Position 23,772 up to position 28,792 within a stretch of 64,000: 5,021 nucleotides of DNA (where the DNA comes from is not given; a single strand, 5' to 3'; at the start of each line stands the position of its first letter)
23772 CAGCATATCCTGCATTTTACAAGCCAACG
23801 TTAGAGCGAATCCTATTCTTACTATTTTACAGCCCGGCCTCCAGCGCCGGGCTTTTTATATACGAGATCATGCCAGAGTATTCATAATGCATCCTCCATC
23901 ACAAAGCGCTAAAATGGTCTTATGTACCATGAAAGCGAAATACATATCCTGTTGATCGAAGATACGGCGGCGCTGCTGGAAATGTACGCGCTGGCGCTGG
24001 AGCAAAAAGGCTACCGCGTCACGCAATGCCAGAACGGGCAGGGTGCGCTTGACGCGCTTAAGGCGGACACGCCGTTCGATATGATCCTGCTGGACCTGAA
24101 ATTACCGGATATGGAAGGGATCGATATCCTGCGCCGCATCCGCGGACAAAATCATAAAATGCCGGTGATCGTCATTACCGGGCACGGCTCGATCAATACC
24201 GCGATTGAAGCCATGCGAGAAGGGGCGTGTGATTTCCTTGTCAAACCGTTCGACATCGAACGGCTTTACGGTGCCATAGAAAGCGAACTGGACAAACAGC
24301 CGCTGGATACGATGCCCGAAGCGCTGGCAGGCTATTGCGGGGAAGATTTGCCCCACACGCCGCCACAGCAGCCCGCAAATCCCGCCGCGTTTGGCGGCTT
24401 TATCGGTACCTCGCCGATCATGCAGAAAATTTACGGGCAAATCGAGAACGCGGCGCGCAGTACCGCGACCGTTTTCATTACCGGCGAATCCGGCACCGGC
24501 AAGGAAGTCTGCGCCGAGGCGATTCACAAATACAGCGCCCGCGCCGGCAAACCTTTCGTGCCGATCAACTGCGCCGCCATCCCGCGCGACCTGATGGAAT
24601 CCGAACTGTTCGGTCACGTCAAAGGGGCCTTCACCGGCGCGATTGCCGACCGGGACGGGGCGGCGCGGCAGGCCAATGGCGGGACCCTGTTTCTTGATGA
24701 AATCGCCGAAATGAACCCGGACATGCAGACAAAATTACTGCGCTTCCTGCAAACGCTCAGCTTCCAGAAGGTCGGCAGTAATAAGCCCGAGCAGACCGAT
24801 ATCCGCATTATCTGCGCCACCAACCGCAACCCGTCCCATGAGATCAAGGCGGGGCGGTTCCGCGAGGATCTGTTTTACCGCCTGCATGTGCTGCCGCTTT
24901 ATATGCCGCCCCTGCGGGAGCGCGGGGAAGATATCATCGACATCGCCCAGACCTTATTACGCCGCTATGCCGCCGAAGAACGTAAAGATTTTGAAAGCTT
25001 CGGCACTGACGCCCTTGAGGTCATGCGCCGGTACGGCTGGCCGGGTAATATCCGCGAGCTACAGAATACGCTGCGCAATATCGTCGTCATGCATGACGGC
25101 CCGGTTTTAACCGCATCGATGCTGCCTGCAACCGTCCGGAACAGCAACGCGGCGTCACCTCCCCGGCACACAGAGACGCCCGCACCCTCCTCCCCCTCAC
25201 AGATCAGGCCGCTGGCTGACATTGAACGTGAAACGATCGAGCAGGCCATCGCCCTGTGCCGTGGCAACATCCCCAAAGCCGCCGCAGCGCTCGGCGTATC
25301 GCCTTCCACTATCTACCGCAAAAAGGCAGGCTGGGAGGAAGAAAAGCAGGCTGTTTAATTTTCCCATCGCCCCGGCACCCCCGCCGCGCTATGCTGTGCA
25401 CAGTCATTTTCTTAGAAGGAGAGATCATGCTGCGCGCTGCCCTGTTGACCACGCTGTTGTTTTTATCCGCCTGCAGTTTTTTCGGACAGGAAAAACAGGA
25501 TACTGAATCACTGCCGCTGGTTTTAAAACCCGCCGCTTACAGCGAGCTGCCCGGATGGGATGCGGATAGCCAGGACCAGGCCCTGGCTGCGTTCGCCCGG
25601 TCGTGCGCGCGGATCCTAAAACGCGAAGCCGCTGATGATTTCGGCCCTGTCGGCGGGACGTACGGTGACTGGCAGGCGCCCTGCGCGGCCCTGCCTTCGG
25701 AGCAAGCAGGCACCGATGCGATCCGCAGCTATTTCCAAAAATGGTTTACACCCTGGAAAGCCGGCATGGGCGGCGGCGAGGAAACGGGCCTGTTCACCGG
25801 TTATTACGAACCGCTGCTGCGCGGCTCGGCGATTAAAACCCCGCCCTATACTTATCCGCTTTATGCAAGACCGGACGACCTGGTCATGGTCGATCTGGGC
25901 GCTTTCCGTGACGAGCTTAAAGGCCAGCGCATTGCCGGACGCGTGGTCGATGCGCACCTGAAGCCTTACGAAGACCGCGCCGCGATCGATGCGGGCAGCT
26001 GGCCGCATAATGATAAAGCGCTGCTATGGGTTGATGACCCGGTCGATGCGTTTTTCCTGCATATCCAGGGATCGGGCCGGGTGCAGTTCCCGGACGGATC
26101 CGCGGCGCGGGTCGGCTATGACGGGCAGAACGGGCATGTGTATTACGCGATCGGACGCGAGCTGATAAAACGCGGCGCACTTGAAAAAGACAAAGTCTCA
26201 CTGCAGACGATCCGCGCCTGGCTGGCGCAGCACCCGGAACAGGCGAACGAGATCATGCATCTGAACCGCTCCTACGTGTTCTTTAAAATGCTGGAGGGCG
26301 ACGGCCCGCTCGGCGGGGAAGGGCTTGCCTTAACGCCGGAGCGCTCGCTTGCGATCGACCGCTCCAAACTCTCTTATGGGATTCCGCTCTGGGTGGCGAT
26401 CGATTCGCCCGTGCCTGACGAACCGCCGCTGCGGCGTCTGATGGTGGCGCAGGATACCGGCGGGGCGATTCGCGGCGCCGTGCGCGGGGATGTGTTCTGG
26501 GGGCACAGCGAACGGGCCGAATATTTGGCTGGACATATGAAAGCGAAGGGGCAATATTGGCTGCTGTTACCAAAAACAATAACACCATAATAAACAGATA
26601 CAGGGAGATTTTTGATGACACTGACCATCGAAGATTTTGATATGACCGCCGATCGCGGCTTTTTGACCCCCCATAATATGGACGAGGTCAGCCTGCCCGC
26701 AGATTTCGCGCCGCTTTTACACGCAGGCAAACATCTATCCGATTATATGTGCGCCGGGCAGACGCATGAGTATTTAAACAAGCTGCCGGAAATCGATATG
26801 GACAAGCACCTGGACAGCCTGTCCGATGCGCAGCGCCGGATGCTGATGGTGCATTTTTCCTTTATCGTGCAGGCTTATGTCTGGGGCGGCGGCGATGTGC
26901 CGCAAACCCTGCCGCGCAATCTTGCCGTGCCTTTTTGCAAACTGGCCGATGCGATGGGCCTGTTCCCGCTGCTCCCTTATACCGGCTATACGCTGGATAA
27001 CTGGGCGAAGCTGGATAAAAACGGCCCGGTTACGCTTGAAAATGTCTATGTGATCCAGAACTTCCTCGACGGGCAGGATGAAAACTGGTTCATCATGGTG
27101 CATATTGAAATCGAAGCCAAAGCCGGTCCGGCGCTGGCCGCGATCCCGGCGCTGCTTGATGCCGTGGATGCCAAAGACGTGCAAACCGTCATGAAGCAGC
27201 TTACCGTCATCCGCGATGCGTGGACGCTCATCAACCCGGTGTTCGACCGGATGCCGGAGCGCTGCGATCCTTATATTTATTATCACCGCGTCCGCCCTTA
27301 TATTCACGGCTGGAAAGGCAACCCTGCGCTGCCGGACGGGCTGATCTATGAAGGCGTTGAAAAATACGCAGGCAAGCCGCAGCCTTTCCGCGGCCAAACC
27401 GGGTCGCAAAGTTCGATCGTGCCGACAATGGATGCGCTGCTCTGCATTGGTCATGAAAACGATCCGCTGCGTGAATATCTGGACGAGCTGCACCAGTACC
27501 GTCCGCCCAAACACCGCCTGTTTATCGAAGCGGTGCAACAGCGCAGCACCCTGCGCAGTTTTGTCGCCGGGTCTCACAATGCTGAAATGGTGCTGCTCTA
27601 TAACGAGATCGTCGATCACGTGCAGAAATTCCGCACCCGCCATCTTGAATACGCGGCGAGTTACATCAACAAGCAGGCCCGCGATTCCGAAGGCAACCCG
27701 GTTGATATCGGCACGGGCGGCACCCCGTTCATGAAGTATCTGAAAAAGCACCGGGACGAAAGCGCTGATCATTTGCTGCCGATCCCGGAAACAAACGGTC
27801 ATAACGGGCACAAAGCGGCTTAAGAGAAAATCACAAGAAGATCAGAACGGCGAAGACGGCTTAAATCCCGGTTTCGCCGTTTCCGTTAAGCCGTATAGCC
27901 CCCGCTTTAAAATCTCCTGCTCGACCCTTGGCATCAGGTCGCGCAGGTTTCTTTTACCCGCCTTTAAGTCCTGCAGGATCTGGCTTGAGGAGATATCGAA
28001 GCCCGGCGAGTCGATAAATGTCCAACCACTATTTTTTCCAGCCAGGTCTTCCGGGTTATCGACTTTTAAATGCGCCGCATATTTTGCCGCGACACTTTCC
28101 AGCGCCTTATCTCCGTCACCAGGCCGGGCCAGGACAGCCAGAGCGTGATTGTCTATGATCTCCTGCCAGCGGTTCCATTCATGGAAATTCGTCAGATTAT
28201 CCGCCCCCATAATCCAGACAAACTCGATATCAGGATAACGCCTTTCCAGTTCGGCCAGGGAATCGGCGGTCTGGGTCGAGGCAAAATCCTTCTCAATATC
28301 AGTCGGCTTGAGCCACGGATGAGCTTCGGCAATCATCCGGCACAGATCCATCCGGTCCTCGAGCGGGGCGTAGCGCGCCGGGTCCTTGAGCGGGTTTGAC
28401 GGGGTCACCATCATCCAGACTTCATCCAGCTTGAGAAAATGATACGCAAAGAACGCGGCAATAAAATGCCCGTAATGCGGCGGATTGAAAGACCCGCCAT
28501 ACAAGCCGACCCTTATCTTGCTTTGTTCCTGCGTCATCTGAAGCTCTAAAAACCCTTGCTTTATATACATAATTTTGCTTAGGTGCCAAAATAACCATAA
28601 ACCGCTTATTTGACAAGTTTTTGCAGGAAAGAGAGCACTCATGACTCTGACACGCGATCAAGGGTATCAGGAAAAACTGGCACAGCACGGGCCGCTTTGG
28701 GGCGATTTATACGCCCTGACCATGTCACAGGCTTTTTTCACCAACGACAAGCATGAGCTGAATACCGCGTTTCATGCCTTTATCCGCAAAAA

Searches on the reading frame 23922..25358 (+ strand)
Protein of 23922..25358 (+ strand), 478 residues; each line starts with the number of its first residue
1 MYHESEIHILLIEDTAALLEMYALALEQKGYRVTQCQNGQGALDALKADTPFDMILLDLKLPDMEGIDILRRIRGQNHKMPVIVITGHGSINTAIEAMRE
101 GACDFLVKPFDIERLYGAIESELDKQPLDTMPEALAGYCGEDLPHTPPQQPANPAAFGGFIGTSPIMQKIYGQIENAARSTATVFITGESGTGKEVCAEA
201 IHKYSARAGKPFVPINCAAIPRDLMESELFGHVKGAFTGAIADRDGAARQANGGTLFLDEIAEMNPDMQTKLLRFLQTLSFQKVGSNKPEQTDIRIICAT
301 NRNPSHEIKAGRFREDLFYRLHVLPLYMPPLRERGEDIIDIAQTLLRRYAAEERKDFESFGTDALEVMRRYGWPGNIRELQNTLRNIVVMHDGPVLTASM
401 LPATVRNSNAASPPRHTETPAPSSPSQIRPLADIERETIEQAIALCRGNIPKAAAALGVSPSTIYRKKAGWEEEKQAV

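Call 23: search_protein_families(library=pfam, proteins=[window:23922-25358:+], max_evalue=0.01)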
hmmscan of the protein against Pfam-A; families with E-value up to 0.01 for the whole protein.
window:23922-25358:+ (478 aa): 16 families
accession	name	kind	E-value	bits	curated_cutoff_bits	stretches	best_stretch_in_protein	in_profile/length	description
PF00158.32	Sigma54_activat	-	9e-69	230.9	20.2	1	161-326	2-167/168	Sigma-54 interaction domain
PF00072.30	Response_reg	-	1.1e-30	106.4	30.2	1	9-119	1-110/111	Response regulator receiver domain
PF14532.12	Sigma54_activ_2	-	6.1e-27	95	25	1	161-331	1-138/138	Sigma-54 interaction domain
PF25601.1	AAA_lid_14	-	3.1e-23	81.9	27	1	332-414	1-83/87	AAA+ ATPase lid domain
PF02954.25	HTH_8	-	8.6e-12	45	22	1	431-467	2-38/42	Bacterial regulatory protein, Fis family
PF07728.20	AAA_5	-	2.5e-08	34.5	22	1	184-304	2-125/139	AAA domain (dynein-related subfamily)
PF00004.35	AAA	-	1.8e-06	28.9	21.2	1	185-305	2-112/131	ATPase family associated with various cellular activities (AAA)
PF13191.12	AAA_16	-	9.8e-05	23.3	32.6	1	169-279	11-123/167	AAA ATPase domain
PF07724.20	AAA_2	-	0.00052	20.5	27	1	181-309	3-132/166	AAA domain (Cdc48 subfamily)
PF01078.27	Mg_chelatase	-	0.00086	19.2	20.3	0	241-307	95-163/207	Magnesium chelatase, subunit ChlI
PF02796.21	HTH_7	-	0.0011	19.5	23.8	1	434-471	6-45/45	Helix-turn-helix domain of resolvase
PF13518.12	HTH_28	-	0.0019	18.7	25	1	439-475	6-40/52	Helix-turn-helix domain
PF13384.12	HTH_23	-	0.0019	18.4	24.6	1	446-473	14-43/50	Homeodomain-like domain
PF20720.3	nSTAND3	-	0.0055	16.9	27.2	0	169-215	5-51/155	Novel STAND NTPase 3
PF13551.12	HTH_29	-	0.0073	16.8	28.1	0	443-473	5-38/64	Winged helix-turn helix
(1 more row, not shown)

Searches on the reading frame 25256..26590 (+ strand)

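Call 23: search_protein_families(library=pfam, proteins=[window:25256-26590:+], max_evalue=0.01)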
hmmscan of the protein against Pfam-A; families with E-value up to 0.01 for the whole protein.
window:25256-26590:+ (444 aa): 2 families
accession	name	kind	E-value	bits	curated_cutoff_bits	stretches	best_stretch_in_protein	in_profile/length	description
PF03562.22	MltA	-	2e-62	210.5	24.3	1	179-344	1-163/163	MltA specific insert domain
PF06725.17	3D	-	1.7e-19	70.2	23.8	1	363-437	1-71/72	3D domain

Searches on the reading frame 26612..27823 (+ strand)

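Call 23: search_protein_families(library=pfam, proteins=[window:26612-27823:+], max_evalue=0.01)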
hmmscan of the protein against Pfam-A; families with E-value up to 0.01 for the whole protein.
window:26612-27823:+ (403 aa): 1 family
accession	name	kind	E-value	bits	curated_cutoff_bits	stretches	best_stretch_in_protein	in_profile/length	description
PF01231.23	IDO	-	2.8e-83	280.4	26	1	6-385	2-410/412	Indoleamine 2,3-dioxygenase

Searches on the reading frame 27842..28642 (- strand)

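Call 23: search_protein_families(library=pfam, proteins=[window:27842-28642:-], max_evalue=0.01)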
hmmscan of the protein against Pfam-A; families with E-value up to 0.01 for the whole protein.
window:27842-28642:- (266 aa): 1 family
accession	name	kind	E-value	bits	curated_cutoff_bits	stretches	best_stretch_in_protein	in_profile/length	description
PF01467.32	CTP_transf_like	-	1.2e-20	74.5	21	1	47-223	1-131/133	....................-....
